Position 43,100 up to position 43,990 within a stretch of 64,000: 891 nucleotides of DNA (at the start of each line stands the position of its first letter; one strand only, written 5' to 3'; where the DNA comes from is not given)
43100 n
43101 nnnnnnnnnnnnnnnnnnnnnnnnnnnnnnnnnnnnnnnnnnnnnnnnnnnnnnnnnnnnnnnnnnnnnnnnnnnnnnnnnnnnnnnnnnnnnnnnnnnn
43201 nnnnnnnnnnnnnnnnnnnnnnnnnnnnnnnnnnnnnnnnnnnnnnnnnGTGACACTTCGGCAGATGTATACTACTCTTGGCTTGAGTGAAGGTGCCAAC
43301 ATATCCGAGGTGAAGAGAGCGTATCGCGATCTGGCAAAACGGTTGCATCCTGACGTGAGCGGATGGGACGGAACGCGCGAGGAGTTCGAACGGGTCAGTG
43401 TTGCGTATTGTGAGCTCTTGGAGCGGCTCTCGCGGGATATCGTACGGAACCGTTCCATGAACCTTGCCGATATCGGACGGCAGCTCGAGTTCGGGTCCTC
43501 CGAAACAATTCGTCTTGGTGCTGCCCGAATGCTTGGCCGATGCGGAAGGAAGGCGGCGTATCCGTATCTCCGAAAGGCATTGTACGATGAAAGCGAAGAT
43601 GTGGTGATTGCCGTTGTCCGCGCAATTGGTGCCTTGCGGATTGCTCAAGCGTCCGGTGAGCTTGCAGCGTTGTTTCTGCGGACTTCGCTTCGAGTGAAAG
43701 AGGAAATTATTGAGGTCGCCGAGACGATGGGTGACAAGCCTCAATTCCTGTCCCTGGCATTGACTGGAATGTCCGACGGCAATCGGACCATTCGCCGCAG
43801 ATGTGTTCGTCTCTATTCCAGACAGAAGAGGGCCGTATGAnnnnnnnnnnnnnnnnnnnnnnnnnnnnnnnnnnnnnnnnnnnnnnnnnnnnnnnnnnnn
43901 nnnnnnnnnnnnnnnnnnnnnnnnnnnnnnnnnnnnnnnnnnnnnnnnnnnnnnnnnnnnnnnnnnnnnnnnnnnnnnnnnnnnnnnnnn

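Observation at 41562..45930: Translationally coupled Hsp70-like, J-domain/HEAT and CheA-like trio ending the flagellar superoperon: a candidate dedicated chaperone-kinase module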

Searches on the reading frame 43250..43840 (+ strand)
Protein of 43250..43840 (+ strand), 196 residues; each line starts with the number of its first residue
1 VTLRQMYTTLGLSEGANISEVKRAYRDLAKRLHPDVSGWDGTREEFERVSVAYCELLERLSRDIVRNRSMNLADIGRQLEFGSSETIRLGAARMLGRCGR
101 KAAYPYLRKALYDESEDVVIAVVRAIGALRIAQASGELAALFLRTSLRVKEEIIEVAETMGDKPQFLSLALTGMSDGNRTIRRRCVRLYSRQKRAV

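Call 3: search_protein_families(library=pfam, proteins=[window:43250-43840:+], max_evalue=0.01)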
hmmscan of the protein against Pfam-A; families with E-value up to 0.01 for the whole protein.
window:43250-43840:+ (196 aa): 4 families
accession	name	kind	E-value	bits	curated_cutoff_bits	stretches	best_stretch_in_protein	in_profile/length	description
PF00226.36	DnaJ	-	9e-12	45.4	27.8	1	6-61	2-58/63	DnaJ domain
PF13646.12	HEAT_2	-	7.3e-09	36.2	27.7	1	83-155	12-85/88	HEAT repeats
PF02985.28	HEAT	-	0.0023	18.5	23.5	0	104-129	2-27/31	HEAT repeat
PF13513.12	HEAT_EZ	-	0.0071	17.3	27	0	89-129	5-55/55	HEAT-like repeat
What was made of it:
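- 43250..43840 (+): Class-C J-domain protein (196 aa). The J domain is residues 1-67 and a HEAT-like alpha-solenoid is residues about 76-196. Pfam DnaJ 45 bits and HEAT_2 36 bits (call 3).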

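Call 4: search_protein_families(library=ncbifam, proteins=[window:43250-43840:+], max_evalue=0.01)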
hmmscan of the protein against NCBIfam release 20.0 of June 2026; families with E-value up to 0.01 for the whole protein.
window:43250-43840:+ (196 aa): 14 families
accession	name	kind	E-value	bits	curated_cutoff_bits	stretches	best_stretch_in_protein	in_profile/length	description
NF010871.0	PRK14278.1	equivalog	2.1e-11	43.3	502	1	4-65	3-64/378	molecular chaperone DnaJ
TIGR02349.1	DnaJ_bact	equivalog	6e-09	35.8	377.2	1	7-57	3-54/354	molecular chaperone DnaJ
NF010892.0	PRK14299.1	equivalog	4.5e-08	32.7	392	1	3-63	3-63/291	chaperone protein DnaJ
NF010885.0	PRK14292.1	equivalog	6e-08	32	585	1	6-56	4-54/371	chaperone protein DnaJ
NF010872.0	PRK14279.1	equivalog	5.8e-07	28.9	556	1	5-57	10-63/394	molecular chaperone DnaJ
NF008035.0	PRK10767.1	subfamily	1e-06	28.1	338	1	1-58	1-59/374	molecular chaperone DnaJ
NF007618.0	PRK10266.1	equivalog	1.4e-06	28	403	1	1-56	1-56/306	curved DNA-binding protein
NF010874.0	PRK14281.1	equivalog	3.8e-06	26.3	619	1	4-69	3-65/397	chaperone protein DnaJ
NF037946.1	terminal_TopJ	equivalog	2e-05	23.3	300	1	4-53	5-54/810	terminal organelle assembly protein TopJ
NF006948.0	PRK09430.1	equivalog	4.8e-05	23.1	162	1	2-35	198-231/267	co-chaperone DjlA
TIGR03835.1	termin_org_DnaJ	equivalog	7.5e-05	21.3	512.25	1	4-37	2-35/871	terminal organelle assembly protein TopJ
NF010894.0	PRK14301.1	equivalog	0.00053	19.1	548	1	2-53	2-54/373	chaperone protein DnaJ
NF045915.1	PhycobilmeDegNblB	equivalog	0.00069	19.2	300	1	94-166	58-132/214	phycobilisome degradation protein NblB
NF050028.1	CldAdptActJ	equivalog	0.0041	17.6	150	1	6-35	4-33/93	cold adaptation protein ActJcold adaptation protein ActJ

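Call 5: find_encoding_contigs(protein=window:43250-43840:+, flank=10000, max_places=6)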
Protein window:43250-43840:+ (196 aa): 1 contig read that carries it; 1 place shown.
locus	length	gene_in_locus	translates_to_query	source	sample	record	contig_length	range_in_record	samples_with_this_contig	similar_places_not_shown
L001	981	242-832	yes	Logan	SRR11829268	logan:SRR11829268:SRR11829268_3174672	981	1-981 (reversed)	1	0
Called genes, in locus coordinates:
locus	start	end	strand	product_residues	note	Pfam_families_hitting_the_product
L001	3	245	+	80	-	?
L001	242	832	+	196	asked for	PF00226:DnaJ, PF13646:HEAT_2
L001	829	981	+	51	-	?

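Call 9: find_homologous_proteins(query=window:43250-43840:+, max_evalue=0.001)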
Query window:43250-43840:+ (196 aa): 4 proteins with E <= 0.001 among 552 candidates.
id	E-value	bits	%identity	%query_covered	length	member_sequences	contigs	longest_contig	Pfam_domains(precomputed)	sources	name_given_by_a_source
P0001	2.7e-119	413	100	100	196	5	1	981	PF00226.37,PF13646.13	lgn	-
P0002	1.4e-47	180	51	99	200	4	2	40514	PF00226.37,PF13646.13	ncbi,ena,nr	ncbi:MAG TPA: DnaJ domain-containing protein [Spirochaetia bacterium]|nr:DnaJ domain-containing prot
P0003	1.7e-27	114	38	85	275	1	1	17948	PF00226.37,PF13646.13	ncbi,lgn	-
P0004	1.8e-6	46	53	30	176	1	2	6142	PF00226.37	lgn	-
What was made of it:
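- Tried and rejected: It found only 4 proteins (call 9).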

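Call 10: find_encoding_contigs(protein=P0002, flank=10000, max_places=3)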
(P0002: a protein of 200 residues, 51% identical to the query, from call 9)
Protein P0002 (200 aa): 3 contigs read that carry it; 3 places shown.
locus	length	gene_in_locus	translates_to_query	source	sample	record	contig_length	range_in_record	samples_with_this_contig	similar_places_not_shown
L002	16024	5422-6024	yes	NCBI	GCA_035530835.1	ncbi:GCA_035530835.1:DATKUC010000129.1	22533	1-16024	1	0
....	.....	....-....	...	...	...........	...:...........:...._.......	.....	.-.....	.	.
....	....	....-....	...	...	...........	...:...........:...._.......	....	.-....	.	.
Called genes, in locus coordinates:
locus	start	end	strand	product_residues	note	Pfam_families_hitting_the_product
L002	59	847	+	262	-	PF04542:Sigma70_r2, PF04539:Sigma70_r3, PF08281:Sigma70_r4_2, PF04545:Sigma70_r4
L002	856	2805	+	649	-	PF14804:Jag_N, PF20250:FapA_N, PF03961:FapA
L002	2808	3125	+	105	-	-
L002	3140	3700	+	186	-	PF19610:DUF6115 (weak)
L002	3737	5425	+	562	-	PF00012:HSP70, PF06723:MreB_Mbl, PF00012:HSP70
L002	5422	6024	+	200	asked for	PF00226:DnaJ, PF13646:HEAT_2 (weak)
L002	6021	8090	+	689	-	PF01627:Hpt, PF07194:P2, PF02518:HATPase_c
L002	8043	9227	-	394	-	PF00005:ABC_tran, PF13304:AAA_21 (faint)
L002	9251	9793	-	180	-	PF14595:Thioredoxin_9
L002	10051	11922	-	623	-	PF01973:MptE-like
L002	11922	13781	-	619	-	PF03717:PBP_dimer, PF00905:Transpeptidase, PF03793:PASTA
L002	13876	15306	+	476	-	PF01476:LysM, PF23446:LysM1_NFP_LYK (faint), PF01476:LysM, PF23473:LysM3_LYK4_5 (weak), PF01551:Peptidase_M23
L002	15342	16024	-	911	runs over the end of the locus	PF07517:SecA_DEAD, PF01043:SecA_PP_bind, PF21090:P-loop_SecA, PF07516:SecA_SW, PF02810:SEC-C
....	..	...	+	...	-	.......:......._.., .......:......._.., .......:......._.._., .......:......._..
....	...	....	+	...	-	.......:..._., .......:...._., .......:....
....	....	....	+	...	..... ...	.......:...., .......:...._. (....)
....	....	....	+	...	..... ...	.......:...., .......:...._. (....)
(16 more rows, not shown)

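Call 11: find_encoding_contigs(protein=P0003, flank=10000, max_places=3)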
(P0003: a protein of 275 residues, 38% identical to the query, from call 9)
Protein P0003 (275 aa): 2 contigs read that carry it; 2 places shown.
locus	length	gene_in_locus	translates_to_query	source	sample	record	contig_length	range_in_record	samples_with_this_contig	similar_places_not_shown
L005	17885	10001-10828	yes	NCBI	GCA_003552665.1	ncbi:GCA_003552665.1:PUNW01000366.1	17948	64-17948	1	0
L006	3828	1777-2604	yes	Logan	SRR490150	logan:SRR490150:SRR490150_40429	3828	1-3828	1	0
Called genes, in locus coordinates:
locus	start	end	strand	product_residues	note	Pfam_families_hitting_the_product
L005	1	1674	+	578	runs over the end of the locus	?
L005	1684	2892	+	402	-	PF00448:SRP54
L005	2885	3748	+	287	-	PF00142:Fer4_NifH, PF01656:CbiA, PF02374:ArsA_ATPase (weak), PF10609:ParA, PF13614:AAA_31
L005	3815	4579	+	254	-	-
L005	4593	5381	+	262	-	PF04542:Sigma70_r2, PF04539:Sigma70_r3, PF08281:Sigma70_r4_2, PF04545:Sigma70_r4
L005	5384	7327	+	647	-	PF14804:Jag_N, PF20250:FapA_N, PF03961:FapA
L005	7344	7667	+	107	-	-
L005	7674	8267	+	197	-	-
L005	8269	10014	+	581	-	PF00012:HSP70, PF06723:MreB_Mbl (weak), PF00012:HSP70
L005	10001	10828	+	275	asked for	PF00226:DnaJ, PF13646:HEAT_2 (faint)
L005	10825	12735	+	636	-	PF01627:Hpt, PF07194:P2, PF02518:HATPase_c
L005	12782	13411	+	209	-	PF03006:HlyIII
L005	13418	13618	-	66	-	PF06305:LapA_dom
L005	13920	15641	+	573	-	PF02554:CstA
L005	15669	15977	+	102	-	PF25952:DUF7990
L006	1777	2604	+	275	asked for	PF00226:DnaJ, PF13646:HEAT_2 (faint)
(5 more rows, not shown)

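Call 68: predict_structure(protein=window:43250-43840:+)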
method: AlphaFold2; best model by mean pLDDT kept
length: 196 residues; sequences in the alignment: 1
mean_pLDDT: 75.7   pTM: 0.66
mean pLDDT of the five models: 75.7, 56.0, 46.7, 45.2, 38.7
residues with pLDDT >= 90: 13; 70-90: 134; 50-70: 44; < 50: 5
segments of 3 or more residues with pLDDT < 50: 36-39
pLDDT, mean of each block of 10 residues (from residue 1): 85 85 79 53 73 80 57 68 72 74 73 78 67 67 84 84 77 90 92 79
secondary structure, 60 per line:
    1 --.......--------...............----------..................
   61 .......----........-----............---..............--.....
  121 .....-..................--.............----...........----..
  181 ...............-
elements in order: H3-9 H18-32 H43-67 H72-79 H85-96 H100-113 H116-125 H127-144 H147-159 H164-174 H179-195
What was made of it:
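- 43250..43840 (+): All-alpha AlphaFold model with 11 helices (call 68).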

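Call 73: fold_search(model_id=the predicted structure, library=pdb)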
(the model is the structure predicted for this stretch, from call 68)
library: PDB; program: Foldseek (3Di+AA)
matches with E <= 10: 862; with E <= 0.001: 0
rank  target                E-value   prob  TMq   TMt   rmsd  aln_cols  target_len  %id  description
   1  5mfb_A                2.7e-03  1.00  0.44  0.38   8.3       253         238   17  Designed armadillo repeat protein YIII(Dq)4CqI (released 2017-09-13)
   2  5mfb_B                3.2e-03  1.00  0.45  0.38   9.4       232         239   18  Designed armadillo repeat protein YIII(Dq)4CqI (released 2017-09-13)
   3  5mfi_A                1.1e-02  1.00  0.45  0.39   9.5       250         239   19  Designed armadillo repeat protein YIII(Dq.V2)4CqI in complex with peptide (KR)4 (released 2017-09-13)
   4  4rv1_D                2.7e-02  1.00  0.46  0.26   8.0       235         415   12  Crystal Structure of Engineered Protein. Northeast Structural Genomics Consortium (NESG) Target OR497. (released 2014-12-10)
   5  5mfk_A                3.0e-02  0.99  0.41  0.35   9.6       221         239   18  Designed armadillo repeat protein YIII(Dq.V1)4CPAF in complex with peptide (KR)4 (released 2017-09-13)
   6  4db8_D                3.1e-02  0.99  0.45  0.38  13.6       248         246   14  Designed Armadillo-repeat Protein (released 2012-05-16)
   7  7dco_1                3.3e-02  0.97  0.38  0.13   9.6       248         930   15  Cryo-EM structure of the activated spliceosome (Bact complex) at an atomic resolution of 2.5 angstrom (released 2021-03-17)
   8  8d9w_A                4.0e-02  0.98  0.39  0.32  12.2       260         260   13  beta-Arf1 homodimeric interface within AP-1, Arf1, Nef, MHC-I lattice on narrow tubes (released 2023-07-05)
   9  5mfk_B                4.1e-02  0.99  0.46  0.40   8.2       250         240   17  Designed armadillo repeat protein YIII(Dq.V1)4CPAF in complex with peptide (KR)4 (released 2017-09-13)
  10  4pls_A                4.3e-02  0.94  0.35  0.27  11.7       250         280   15  Crystal Structures of Designed Armadillo Repeat Proteins: Implications of Construct Design and Crystallization Conditi (released 2014-12-10)
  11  4rv1_A                4.8e-02  0.99  0.45  0.26   8.0       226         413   13  Crystal Structure of Engineered Protein. Northeast Structural Genomics Consortium (NESG) Target OR497. (released 2014-12-10)
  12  7r0r_MODEL_1_A        4.8e-02  0.99  0.47  0.40   9.5       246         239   13  Solution structure of the designed Armadillo repeat protein N(A4)M4C(AII) refined by pseudocontact shifts (released 2022-06-22)
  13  4pls_B                4.8e-02  0.99  0.47  0.35  13.9       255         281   15  Crystal Structures of Designed Armadillo Repeat Proteins: Implications of Construct Design and Crystallization Conditi (released 2014-12-10)
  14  5mfm_C                4.8e-02  0.99  0.46  0.31   8.8       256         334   14  Designed armadillo repeat protein peptide fusion YIIIM6AII_GS11_(KR)5 (released 2017-09-13)
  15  7q1e_C                5.0e-02  1.00  0.54  0.64   4.8       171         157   16  CPAP:TUBULIN:IIH5 ALPHAREP COMPLEX (released 2022-04-13)
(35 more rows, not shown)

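Call 77: search_protein_families(library=padloc, proteins=[window:43250-43840:+], max_evalue=0.001)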
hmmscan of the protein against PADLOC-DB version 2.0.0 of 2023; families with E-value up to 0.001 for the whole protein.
window:43250-43840:+ (196 aa): 0 families

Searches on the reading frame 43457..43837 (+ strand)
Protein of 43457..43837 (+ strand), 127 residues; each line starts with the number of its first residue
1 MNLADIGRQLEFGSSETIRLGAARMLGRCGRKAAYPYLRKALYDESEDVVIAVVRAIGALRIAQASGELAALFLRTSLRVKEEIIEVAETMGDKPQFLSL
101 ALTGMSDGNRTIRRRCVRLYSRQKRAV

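Call 46: search_protein_representatives(protein=window:43457-43837:+)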
Query: 127 residues. Proteins with E-value up to 0.001 (for the whole library): 2157; up to 1e-10: 223; up to 1e-30: 1. The best 150 are listed.
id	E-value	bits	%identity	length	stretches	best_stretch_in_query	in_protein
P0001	8.1e-73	257.9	100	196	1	1-127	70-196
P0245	3.8e-23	97.9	35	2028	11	14-60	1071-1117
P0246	3.5e-22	94.8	45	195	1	3-126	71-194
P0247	4.0e-22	94.7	46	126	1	13-125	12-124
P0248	6.1e-22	94.1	38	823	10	13-60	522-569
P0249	8.6e-22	93.6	44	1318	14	18-61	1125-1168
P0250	1.1e-21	93.3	39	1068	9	5-59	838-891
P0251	1.5e-21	92.8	35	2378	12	16-119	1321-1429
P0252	2.0e-21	92.4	33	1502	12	15-114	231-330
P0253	2.2e-21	92.3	39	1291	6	15-81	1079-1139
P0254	6.5e-21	90.7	42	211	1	5-120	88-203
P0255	2.7e-20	88.8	38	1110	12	14-77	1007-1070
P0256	3.3e-20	88.5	32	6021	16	17-66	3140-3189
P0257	4.0e-20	88.2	29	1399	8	13-115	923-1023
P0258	5.7e-20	87.7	44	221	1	3-125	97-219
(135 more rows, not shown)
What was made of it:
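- The HEAT domain resembles generic HEAT/PBS-lyase-like repeats found in thousands of unrelated proteins (calls 46, 73).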

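Call 59: find_related_loci(query=A4, collection=metagenome_contigs, flank=8000)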
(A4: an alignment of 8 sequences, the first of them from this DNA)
Query A4 (121 aa) in metagenome_contigs; peptide patterns used: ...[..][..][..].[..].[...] (x = any residue, [..] = any of these).
225 stretches matched a pattern; 10 encode a relative of the query (tblastn E <= 1e-3); 10 distinct loci.
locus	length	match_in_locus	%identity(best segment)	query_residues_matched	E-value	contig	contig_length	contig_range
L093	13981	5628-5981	48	4-121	1e-30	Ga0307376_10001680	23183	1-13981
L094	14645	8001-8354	48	4-121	1e-30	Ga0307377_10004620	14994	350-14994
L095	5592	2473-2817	46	4-118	3e-30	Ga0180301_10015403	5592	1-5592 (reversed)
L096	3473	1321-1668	47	4-119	6e-27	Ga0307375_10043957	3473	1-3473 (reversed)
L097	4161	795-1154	41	1-120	6e-23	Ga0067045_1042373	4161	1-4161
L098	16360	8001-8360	41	1-120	2e-22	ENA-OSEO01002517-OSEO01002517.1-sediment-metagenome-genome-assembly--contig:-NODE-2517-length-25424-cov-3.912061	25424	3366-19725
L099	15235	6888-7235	33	5-120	1e-17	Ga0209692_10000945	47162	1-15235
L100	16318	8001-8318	39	4-110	4e-17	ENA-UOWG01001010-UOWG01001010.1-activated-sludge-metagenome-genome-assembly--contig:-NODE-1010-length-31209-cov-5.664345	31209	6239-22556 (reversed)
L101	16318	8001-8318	37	4-110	8e-17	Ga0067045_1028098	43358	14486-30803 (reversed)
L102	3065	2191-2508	37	4-110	1e-16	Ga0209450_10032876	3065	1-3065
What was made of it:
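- Tried and rejected: It was repeated with 8 sequences (call 59).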

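Call 82: search_protein_families(library=pfam, proteins=[L099:9176-11416:+, L098:10343-12100:+, L098:12063-14105:+, L098:14117-16108:+, L100:8383-9747:-], max_evalue=0.001)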
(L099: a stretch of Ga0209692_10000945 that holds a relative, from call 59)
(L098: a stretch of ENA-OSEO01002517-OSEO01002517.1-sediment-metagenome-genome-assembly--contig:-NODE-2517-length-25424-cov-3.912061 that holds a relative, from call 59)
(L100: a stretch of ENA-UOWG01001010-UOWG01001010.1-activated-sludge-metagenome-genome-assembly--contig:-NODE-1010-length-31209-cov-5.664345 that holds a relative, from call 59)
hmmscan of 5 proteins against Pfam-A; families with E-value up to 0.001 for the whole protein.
L099:9176-11416:+ (746 aa): 3 families
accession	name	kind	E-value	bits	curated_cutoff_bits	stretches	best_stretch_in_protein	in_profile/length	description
PF00015.26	MCPsignal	-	6.4e-42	143.8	34.6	1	491-645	4-172/172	Methyl-accepting chemotaxis protein (MCP) signalling domain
PF13682.11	CZB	-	2.3e-24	86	29.4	2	61-131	1-63/64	Chemoreceptor zinc-binding domain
PF00672.30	HAMP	-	1.8e-05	25.4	25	0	336-382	2-48/53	HAMP domain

L098:10343-12100:+ (585 aa): 1 family
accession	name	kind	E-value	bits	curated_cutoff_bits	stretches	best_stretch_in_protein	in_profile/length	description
PF00015.26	MCPsignal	-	4.6e-24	85.6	34.6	1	365-530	4-155/172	Methyl-accepting chemotaxis protein (MCP) signalling domain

L098:12063-14105:+ (680 aa): 10 families
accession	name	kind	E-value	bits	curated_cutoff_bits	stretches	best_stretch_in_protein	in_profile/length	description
PF02906.19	Fe_hyd_lg_C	-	5.4e-29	102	22.1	1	91-319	2-245/245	Iron only hydrogenase large subunit, C-terminal domain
PF00015.26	MCPsignal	-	6.8e-23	81.8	34.6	1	499-671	7-168/172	Methyl-accepting chemotaxis protein (MCP) signalling domain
PF12838.12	Fer4_7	-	2.2e-08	34.8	27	1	19-41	29-51/52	4Fe-4S dicluster domain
PF00037.32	Fer4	-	3.5e-08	33.4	21.1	2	21-40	1-20/24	4Fe-4S binding domain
PF13237.11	Fer4_10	-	2.3e-07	31.1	25.5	1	22-68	3-52/53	4Fe-4S dicluster domain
PF04060.18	FeS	-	3.4e-06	27.1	23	1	411-438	4-31/33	Putative Fe-S cluster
PF12797.12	Fer4_2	-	8e-06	25.9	24.5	1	21-40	3-22/22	4Fe-4S binding domain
PF12837.12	Fer4_6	-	0.00027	21.2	25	1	50-71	1-22/24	4Fe-4S binding domain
PF13187.11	Fer4_9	-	0.00047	20.6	27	1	27-71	1-50/52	4Fe-4S dicluster domain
PF22879.1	AIPR_N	-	0.001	19.6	28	0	177-224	95-142/151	Abortive infection phage resistance protein N-terminal domain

L098:14117-16108:+ (663 aa): 6 families
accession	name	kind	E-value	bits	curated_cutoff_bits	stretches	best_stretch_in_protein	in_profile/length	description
PF00015.26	MCPsignal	-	3.5e-27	95.8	34.6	1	439-619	3-169/172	Methyl-accepting chemotaxis protein (MCP) signalling domain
PF17201.10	Cache_3-Cache_2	-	5.7e-21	75.5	27.7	1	114-199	199-292/299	Cache 3/Cache 2 fusion domain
PF08269.17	dCache_2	-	1.2e-19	71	26.5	1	60-294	39-296/298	Cache domain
PF17200.10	sCache_2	-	4.4e-18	66.1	25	1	71-198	9-147/155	Single Cache domain 2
PF00672.30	HAMP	-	6.6e-12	46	25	1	324-372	2-50/53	HAMP domain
PF02743.24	dCache_1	-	1.1e-07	32.1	45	1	208-287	158-238/240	Cache domain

L100:8383-9747:- (454 aa): 10 families
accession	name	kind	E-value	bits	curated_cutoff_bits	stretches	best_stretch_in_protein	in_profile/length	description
PF00158.32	Sigma54_activat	-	9.9e-74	247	20.2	1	143-310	1-168/168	Sigma-54 interaction domain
PF00072.30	Response_reg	-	1.8e-31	109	30.2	1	5-113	1-109/111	Response regulator receiver domain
PF25601.1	AAA_lid_14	-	2e-27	95.3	27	1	315-395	1-81/87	AAA+ ATPase lid domain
PF14532.12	Sigma54_activ_2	-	1.2e-23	84.3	25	1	144-314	1-138/138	Sigma-54 interaction domain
PF02954.25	HTH_8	-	3.9e-15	55.7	22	1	404-445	1-42/42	Bacterial regulatory protein, Fis family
PF07728.20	AAA_5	-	2e-07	31.6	22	1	167-285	2-123/139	AAA domain (dynein-related subfamily)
PF01078.27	Mg_chelatase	-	2.6e-07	30.7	20.3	1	165-284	23-157/207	Magnesium chelatase, subunit ChlI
PF13191.12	AAA_16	-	4.4e-07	31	32.6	1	144-219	3-85/167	AAA ATPase domain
PF07724.20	AAA_2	-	3e-06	27.8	27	1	164-292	3-132/166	AAA domain (Cdc48 subfamily)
PF00004.35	AAA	-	1.5e-05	25.8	21.2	1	167-285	1-110/131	ATPase family associated with various cellular activities (AAA)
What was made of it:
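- On CheA histidine kinase: MCP genes follow the kinase in L098 and L099 (call 82).
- MCP genes follow it in L098 and L099 (call 82).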
